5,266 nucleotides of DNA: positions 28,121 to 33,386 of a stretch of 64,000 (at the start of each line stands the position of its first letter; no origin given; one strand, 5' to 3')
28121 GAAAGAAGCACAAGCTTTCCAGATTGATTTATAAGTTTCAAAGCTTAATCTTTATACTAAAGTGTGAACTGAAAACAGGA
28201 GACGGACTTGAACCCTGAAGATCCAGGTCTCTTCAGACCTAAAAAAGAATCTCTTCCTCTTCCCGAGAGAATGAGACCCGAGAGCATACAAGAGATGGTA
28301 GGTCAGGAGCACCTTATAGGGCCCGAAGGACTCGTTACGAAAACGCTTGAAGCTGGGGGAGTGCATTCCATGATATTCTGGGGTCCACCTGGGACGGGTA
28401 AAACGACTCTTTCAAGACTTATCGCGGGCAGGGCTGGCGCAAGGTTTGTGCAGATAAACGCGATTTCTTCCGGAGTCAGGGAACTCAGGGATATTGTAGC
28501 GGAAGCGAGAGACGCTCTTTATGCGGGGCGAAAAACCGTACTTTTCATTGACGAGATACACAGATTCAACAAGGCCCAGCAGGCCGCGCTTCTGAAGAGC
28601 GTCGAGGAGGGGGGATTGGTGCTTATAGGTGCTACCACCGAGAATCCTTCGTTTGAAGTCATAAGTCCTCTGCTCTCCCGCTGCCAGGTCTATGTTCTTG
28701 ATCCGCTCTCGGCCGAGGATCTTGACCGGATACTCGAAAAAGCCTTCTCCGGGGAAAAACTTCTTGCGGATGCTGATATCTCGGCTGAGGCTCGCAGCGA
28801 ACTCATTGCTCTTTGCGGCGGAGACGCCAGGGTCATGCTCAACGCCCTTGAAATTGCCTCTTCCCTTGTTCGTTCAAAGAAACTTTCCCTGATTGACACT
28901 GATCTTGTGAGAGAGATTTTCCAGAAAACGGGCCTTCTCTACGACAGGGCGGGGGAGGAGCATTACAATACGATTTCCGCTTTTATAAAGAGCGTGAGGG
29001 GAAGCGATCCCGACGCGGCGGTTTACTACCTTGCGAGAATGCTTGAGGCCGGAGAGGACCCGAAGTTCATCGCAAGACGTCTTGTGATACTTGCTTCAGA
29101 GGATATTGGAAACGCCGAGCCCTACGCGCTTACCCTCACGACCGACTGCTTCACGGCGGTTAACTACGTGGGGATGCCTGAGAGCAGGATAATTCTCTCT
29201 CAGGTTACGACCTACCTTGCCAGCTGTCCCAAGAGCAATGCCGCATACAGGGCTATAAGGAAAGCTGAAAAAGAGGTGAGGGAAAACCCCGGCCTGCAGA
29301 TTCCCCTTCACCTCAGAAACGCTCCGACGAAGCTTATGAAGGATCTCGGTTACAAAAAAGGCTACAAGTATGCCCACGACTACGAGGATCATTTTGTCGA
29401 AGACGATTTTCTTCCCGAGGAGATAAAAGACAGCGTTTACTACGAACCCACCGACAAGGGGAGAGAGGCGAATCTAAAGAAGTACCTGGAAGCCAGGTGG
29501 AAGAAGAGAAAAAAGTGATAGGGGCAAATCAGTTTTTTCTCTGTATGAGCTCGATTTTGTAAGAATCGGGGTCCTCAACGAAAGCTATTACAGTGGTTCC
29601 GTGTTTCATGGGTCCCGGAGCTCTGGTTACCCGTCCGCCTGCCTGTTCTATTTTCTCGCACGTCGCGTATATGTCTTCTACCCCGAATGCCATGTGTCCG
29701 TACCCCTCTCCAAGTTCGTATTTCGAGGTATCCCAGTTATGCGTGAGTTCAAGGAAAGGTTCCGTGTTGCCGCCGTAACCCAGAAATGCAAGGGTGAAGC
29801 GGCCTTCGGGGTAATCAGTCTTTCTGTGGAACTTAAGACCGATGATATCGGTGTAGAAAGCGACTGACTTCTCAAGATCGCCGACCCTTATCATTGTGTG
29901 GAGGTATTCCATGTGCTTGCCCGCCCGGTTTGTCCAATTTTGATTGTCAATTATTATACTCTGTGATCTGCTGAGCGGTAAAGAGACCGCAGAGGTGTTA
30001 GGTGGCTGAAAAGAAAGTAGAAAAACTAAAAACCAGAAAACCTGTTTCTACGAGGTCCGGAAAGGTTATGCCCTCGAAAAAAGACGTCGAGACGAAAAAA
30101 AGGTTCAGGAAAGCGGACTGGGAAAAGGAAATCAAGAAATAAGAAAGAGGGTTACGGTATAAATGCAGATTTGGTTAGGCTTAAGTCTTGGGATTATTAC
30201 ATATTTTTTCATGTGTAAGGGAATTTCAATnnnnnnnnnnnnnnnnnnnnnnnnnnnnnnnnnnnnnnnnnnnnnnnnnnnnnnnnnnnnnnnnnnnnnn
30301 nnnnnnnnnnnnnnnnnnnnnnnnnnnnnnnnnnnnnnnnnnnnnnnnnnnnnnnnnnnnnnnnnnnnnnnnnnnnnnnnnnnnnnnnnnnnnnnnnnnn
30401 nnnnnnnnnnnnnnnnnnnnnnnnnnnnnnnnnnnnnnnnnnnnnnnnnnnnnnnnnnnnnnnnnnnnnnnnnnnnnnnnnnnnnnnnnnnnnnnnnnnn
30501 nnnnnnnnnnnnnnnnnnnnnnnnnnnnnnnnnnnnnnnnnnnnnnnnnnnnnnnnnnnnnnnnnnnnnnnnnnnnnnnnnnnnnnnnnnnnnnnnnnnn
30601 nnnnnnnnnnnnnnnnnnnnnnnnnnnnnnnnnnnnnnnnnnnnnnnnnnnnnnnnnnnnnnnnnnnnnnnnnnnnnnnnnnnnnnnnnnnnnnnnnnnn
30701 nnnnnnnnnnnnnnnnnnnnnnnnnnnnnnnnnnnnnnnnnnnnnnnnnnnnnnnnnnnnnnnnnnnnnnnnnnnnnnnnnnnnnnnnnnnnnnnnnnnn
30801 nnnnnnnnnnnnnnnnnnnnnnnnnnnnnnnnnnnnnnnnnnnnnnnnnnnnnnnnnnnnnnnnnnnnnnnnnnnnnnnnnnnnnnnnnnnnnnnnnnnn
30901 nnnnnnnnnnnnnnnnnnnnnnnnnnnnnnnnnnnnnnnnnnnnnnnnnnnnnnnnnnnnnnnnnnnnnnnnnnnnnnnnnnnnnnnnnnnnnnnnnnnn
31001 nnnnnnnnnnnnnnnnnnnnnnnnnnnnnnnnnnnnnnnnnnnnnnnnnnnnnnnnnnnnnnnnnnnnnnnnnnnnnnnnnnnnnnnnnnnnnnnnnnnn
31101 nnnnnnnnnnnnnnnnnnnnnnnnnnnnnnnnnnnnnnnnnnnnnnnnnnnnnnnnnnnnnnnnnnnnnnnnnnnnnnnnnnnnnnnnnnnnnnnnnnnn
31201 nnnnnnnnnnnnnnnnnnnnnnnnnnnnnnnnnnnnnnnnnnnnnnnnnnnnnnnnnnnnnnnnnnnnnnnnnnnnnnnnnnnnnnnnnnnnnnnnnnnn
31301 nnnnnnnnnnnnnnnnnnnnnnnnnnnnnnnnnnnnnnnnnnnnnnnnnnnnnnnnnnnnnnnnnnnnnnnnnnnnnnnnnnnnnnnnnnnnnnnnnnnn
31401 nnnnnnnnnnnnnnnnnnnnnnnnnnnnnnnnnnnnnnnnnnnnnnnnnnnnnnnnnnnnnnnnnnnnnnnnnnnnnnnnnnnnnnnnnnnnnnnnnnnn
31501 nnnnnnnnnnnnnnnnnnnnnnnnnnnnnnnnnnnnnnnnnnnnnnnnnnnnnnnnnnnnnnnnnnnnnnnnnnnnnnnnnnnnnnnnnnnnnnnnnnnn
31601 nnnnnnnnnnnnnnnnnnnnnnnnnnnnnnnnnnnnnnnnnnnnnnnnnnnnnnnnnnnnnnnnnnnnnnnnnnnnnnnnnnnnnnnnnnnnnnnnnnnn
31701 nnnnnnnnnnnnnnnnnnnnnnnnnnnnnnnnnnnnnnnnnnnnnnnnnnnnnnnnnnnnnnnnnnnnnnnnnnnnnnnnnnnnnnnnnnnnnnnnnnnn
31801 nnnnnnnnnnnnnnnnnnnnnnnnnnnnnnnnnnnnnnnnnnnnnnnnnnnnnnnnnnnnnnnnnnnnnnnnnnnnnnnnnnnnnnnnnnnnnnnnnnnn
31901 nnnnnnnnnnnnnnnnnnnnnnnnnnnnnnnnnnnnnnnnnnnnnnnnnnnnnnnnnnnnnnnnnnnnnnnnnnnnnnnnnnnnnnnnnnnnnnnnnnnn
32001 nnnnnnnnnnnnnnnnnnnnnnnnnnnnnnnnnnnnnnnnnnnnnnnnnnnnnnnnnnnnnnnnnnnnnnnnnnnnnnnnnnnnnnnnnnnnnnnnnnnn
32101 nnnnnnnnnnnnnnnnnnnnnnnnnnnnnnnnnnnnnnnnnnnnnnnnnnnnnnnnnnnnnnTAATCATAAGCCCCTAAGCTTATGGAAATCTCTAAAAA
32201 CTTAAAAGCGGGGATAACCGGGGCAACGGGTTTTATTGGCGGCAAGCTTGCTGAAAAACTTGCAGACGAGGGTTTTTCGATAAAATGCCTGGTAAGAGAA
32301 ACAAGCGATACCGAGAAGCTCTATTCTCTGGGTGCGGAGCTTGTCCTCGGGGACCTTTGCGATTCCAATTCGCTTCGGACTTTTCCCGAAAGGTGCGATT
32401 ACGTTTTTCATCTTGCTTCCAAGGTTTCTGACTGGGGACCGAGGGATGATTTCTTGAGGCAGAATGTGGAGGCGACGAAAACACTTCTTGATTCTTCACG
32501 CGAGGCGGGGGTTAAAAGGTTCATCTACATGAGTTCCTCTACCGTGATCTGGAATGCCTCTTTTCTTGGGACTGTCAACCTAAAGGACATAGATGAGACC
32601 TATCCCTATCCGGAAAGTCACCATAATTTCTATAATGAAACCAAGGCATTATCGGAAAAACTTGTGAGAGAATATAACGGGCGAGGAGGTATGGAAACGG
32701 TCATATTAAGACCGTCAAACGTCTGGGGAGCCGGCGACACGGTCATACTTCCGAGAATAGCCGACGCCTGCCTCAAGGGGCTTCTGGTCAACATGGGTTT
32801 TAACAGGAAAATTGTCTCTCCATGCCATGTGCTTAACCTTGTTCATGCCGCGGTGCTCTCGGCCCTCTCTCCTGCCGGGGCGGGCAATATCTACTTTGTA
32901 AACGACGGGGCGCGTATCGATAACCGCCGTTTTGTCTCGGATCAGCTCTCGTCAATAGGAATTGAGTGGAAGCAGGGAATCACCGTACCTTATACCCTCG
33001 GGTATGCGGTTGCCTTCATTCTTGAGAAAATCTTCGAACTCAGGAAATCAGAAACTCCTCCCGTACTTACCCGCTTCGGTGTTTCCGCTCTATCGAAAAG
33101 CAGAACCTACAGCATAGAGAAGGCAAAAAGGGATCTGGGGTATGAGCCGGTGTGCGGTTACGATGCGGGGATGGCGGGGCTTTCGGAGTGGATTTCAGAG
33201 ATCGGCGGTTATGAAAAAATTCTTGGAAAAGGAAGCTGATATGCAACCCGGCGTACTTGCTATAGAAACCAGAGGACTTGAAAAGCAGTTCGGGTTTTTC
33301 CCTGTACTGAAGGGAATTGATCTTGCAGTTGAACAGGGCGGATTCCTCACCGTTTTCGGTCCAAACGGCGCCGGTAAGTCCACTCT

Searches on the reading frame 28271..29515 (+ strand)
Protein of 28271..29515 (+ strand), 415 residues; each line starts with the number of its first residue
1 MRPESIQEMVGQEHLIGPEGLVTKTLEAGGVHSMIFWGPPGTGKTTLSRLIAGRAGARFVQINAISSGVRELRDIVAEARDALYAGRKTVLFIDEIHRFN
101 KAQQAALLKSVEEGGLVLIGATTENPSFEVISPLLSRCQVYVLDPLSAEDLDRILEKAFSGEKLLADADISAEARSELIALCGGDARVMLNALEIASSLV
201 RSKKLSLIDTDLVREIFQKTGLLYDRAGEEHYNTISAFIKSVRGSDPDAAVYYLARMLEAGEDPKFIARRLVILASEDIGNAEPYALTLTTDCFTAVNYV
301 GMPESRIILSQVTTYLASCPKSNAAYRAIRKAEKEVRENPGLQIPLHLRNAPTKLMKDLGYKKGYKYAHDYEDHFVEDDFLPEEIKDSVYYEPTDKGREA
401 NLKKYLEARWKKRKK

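Call 38: find_related_loci(query=window:28271-29515:+, collection=metagenome_contigs, flank=7000)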
Query window:28271-29515:+ (415 aa) in metagenome_contigs; peptide patterns used: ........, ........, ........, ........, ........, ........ (x = any residue, [..] = any of these).
600 stretches matched a pattern (row limit reached: there are more); 599 encode a relative of the query (tblastn E <= 1e-3); the best 80 are kept; 80 distinct loci.
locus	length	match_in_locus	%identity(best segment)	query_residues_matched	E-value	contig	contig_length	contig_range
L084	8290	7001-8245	66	1-415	0e+0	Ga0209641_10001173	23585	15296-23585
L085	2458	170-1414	66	1-415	0e+0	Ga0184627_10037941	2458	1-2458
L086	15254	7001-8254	58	1-415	3e-165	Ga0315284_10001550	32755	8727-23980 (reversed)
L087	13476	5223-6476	56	1-414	2e-153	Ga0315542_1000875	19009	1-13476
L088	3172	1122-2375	56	1-415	6e-161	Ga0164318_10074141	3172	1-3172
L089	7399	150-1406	53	1-415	1e-152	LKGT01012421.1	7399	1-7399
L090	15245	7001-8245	52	1-413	6e-152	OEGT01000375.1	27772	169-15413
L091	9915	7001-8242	55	2-415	3e-151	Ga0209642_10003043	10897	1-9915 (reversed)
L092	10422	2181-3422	53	1-413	2e-150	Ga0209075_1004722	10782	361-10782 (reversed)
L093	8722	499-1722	54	1-413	2e-149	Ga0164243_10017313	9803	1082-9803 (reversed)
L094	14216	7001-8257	54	1-415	2e-149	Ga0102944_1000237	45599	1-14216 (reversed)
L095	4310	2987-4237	55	1-415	1e-152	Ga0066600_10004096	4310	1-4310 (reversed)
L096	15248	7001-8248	55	2-415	4e-146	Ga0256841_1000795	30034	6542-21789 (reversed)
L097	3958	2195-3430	53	1-413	5e-150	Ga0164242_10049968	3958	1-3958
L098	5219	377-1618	54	1-415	2e-147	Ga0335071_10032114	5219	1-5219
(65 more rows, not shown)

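Call 65: search_protein_families(library=padloc, alignment_id=A6, max_evalue=1e-10)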
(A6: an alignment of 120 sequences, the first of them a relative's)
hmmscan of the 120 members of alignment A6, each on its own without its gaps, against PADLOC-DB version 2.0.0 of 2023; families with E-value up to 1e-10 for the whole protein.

A. member 1, L087:2923-4962:- (680 aa): 1 family
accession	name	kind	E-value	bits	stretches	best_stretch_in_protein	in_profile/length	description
PDLC01991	CARF_m8--CARF_LolE_TM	-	2.4e-13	47.1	1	553-670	442-549/810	-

B. families by the number of members that match (of 120 scanned): 14 families
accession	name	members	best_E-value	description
PDLC03961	ShosA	1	4.8e-69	-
PDLC01247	DEDDh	1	4.1e-37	"CAS-I,CAS-II,CAS-III,CAS-IV,CAS-V,CAS-VI; associated"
PDLC04606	PDC-M37B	1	1e-36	-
PDLC03927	PsyrA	1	1.4e-35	-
PDLC04135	mad3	1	9.6e-35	mads_3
PDLC03838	DolB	1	6.4e-30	-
PDLC05027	PDC-S48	1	1.7e-29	-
PDLC04605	PDC-M37B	1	3.2e-29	-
PDLC02997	ShosA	1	7.2e-27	-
PDLC05028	PDC-S48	1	2.5e-21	-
PDLC03812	RTasRmuC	1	2.2e-18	DRT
PDLC03839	LeoA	1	1.4e-16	-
PDLC01097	C3a214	1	2.3e-16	GlgB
PDLC01991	CARF_m8--CARF_LolE_TM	1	2.4e-13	-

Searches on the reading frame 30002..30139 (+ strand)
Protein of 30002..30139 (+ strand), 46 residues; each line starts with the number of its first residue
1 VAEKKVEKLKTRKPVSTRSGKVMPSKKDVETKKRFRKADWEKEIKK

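Call 68: search_protein_families(library=pfam, proteins=[window:30002-30139:+], max_evalue=0.001)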
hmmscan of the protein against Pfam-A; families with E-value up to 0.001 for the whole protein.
window:30002-30139:+ (46 aa): 0 families

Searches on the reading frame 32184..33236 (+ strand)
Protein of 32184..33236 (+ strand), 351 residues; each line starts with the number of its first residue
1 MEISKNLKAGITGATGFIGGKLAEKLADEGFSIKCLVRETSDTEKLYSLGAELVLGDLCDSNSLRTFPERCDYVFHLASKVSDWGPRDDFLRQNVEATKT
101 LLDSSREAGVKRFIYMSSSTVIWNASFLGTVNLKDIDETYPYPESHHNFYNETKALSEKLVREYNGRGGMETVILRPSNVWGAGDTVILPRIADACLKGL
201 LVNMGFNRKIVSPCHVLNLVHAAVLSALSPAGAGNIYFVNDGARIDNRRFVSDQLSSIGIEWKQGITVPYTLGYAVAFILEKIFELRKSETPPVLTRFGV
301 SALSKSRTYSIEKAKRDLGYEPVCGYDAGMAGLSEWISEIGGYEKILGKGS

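Call 41: find_homologous_proteins(query=window:32184-33236:+, max_evalue=1e-60)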
Query window:32184-33236:+ (351 aa): 194 proteins with E <= 1e-60 among 7082 candidates; the best 120 are listed.
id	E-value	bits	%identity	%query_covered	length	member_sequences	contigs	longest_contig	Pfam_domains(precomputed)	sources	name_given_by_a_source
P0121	4.1e-234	794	100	100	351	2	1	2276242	PF04321.24,PF16363.12,PF02719.22,PF05368.20,PF01073.26,PF07993.19,PF13460.13,PF01370.28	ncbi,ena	-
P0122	1.6e-215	733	92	100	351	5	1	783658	PF04321.24,PF16363.12,PF02719.22,PF05368.20,PF01073.26,PF07993.19,PF13460.13,PF01370.28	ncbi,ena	-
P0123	1.3e-213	726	91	99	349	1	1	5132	PF04321.24,PF16363.12,PF02719.22,PF05368.20,PF01073.26,PF07993.19,PF13460.13,PF01370.28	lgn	-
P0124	1.4e-212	723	89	100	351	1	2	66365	PF04321.24,PF16363.12,PF02719.22,PF05368.20,PF01073.26,PF07993.19,PF13460.13,PF01370.28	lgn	-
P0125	1.0e-211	720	90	100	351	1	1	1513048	PF04321.24,PF16363.12,PF02719.22,PF05368.20,PF01073.26,PF07993.19,PF13460.13,PF01370.28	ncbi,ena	-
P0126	2.2e-211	719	90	100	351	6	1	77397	PF04321.24,PF16363.12,PF02719.22,PF05368.20,PF01073.26,PF07993.19,PF13460.13,PF01370.28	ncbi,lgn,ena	-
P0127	1.4e-210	716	88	100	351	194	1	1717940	PF04321.24,PF16363.12,PF05368.20,PF01073.26,PF07993.19,PF13460.13,PF01370.28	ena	-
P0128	1.4e-209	713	90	100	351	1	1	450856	PF04321.24,PF16363.12,PF02719.22,PF05368.20,PF01073.26,PF07993.19,PF13460.13,PF01370.28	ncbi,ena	-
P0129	2.4e-207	706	87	100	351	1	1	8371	PF04321.24,PF16363.12,PF02719.22,PF05368.20,PF01073.26,PF07993.19,PF13460.13,PF01370.28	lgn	-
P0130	6.0e-207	704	87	100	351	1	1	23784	PF04321.24,PF16363.12,PF05368.20,PF01073.26,PF07993.19,PF13460.13,PF01370.28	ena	-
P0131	4.4e-204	695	87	100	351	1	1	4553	PF04321.24,PF16363.12,PF05368.20,PF01073.26,PF07993.19,PF13460.13,PF01370.28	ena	-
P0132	1.2e-203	693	86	100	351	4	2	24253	PF04321.24,PF16363.12,PF05368.20,PF01073.26,PF07993.19,PF13460.13,PF01370.28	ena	-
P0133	3.0e-201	686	85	100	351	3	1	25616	PF16363.12,PF05368.20,PF01073.26,PF07993.19,PF13460.13,PF01370.28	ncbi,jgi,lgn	-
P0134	3.6e-188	643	80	99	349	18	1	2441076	PF04321.24,PF16363.12,PF02719.22,PF05368.20,PF01073.26,PF07993.19,PF13460.13,PF01370.28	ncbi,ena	-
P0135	1.2e-179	615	77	100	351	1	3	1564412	PF04321.24,PF16363.12,PF02719.22,PF05368.20,PF01073.26,PF07993.19,PF13460.13,PF01370.28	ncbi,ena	-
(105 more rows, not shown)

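Call 42: find_encoding_contigs(protein=P0122, flank=6000, max_places=2)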
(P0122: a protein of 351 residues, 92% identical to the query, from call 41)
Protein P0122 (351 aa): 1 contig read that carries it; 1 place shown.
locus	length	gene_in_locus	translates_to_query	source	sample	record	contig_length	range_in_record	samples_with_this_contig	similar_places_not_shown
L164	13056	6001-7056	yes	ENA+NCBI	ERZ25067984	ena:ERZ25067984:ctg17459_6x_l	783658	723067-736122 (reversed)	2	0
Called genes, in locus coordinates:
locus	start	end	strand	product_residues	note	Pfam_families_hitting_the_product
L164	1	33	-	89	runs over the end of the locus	PF05343:Peptidase_M42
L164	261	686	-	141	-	PF05343:Peptidase_M42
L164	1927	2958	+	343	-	PF00560:LRR_1 (faint)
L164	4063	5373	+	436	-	PF01078:Mg_chelatase (faint), PF05496:RuvB_N, PF00004:AAA, PF00158:Sigma54_activat (faint), PF13173:AAA_14 (weak), PF14532:Sigma54_activ_2 (weak), PF16193:AAA_assoc_2, PF12002:MgsA_C, +3 more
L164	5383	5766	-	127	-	PF00903:Glyoxalase, PF13669:Glyoxalase_4, PF22677:Ble-like_N (weak)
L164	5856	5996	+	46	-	-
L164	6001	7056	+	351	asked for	PF01073:3Beta_HSD, PF01370:Epimerase, PF02719:Polysacc_synt_2 (faint), PF04321:RmlD_sub_bind (faint), PF05368:NmrA, PF07993:NAD_binding_4, PF16363:GDP_Man_Dehyd, PF13460:NAD_binding_10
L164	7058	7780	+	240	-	PF00005:ABC_tran, PF13304:AAA_21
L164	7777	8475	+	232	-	PF03379:CcmB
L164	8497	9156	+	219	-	PF01578:Cytochrom_C_asm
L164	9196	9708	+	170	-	PF03100:CcmE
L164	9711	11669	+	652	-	PF01578:Cytochrom_C_asm, PF16327:CcmF_C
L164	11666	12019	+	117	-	-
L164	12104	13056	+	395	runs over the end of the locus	PF00034:Cytochrom_C (weak), PF13620:CarboxypepD_reg (faint)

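Call 43: find_encoding_contigs(protein=P0125, flank=6000, max_places=2)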
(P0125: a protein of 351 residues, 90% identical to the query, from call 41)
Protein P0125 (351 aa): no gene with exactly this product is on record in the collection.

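Call 44: find_encoding_contigs(protein=P0127, flank=6000, max_places=2)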
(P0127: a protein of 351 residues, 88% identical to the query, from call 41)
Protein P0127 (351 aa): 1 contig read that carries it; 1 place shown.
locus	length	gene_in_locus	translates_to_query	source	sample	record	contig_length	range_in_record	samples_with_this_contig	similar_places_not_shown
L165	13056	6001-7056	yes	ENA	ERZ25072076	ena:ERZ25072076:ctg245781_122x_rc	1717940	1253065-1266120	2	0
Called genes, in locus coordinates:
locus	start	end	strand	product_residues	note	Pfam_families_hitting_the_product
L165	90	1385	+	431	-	PF00285:Citrate_synt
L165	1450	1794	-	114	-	-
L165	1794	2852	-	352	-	PF05343:Peptidase_M42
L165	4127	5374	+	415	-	PF01078:Mg_chelatase (faint), PF05496:RuvB_N, PF00158:Sigma54_activat (faint), PF00004:AAA, PF13173:AAA_14, PF14532:Sigma54_activ_2 (weak), PF16193:AAA_assoc_2, PF12002:MgsA_C, +3 more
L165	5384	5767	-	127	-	PF00903:Glyoxalase, PF12681:Glyoxalase_2 (weak), PF13669:Glyoxalase_4, PF22677:Ble-like_N (weak)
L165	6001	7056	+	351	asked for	PF01073:3Beta_HSD, PF01370:Epimerase, PF04321:RmlD_sub_bind (weak), PF05368:NmrA, PF16363:GDP_Man_Dehyd, PF13460:NAD_binding_10, PF07993:NAD_binding_4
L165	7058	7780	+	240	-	PF00005:ABC_tran, PF13304:AAA_21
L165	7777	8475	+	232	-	PF03379:CcmB, PF12679:ABC2_membrane_2 (faint)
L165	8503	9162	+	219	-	PF01578:Cytochrom_C_asm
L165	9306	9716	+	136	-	PF03100:CcmE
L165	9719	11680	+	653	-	PF01578:Cytochrom_C_asm, PF16327:CcmF_C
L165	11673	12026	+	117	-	-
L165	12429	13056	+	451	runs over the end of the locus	PF00034:Cytochrom_C (weak)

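Call 45: find_encoding_contigs(protein=P0134, flank=6000, max_places=2)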
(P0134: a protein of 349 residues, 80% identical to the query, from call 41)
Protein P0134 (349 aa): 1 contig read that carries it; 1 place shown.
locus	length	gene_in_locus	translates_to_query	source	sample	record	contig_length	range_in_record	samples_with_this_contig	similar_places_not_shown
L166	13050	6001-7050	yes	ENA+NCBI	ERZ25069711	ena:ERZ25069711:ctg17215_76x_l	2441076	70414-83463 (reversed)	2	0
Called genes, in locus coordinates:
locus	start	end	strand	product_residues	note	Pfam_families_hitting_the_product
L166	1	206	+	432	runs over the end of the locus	PF00285:Citrate_synt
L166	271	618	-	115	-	-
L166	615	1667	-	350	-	PF05343:Peptidase_M42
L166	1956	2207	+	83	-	-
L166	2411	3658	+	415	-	PF05496:RuvB_N, PF00158:Sigma54_activat (faint), PF14532:Sigma54_activ_2 (weak), PF00004:AAA, PF07728:AAA_5 (weak), PF13173:AAA_14, PF16193:AAA_assoc_2, PF12002:MgsA_C, +3 more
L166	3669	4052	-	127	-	PF00903:Glyoxalase, PF13669:Glyoxalase_4, PF22677:Ble-like_N (weak), PF18029:Glyoxalase_6 (weak)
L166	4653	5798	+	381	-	PF06114:Peptidase_M78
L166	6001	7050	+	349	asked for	PF01073:3Beta_HSD, PF01370:Epimerase, PF02719:Polysacc_synt_2 (faint), PF04321:RmlD_sub_bind (weak), PF05368:NmrA, PF16363:GDP_Man_Dehyd, PF13460:NAD_binding_10, PF07993:NAD_binding_4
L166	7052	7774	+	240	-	PF00005:ABC_tran, PF13304:AAA_21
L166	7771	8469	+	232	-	PF03379:CcmB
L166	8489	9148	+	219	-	PF01578:Cytochrom_C_asm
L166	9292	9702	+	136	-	PF03100:CcmE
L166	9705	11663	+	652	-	PF01578:Cytochrom_C_asm, PF16327:CcmF_C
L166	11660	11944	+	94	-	-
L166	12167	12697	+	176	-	PF05973:Gp49, PF13744:HTH_37, PF01381:HTH_3 (faint)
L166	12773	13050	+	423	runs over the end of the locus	PF00034:Cytochrom_C, PF13442:Cytochrome_CBB3 (weak)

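Call 68: search_protein_families(library=pfam, proteins=[L166:4653-5795:+], max_evalue=0.001)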
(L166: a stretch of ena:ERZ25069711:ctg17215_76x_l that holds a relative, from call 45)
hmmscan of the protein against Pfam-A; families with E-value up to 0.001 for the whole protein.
L166:4653-5795:+ (381 aa): 1 family
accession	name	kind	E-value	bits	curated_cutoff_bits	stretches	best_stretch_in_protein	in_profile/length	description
PF06114.19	Peptidase_M78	-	1.3e-15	57.7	22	1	165-295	2-122/123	IrrE N-terminal-like domain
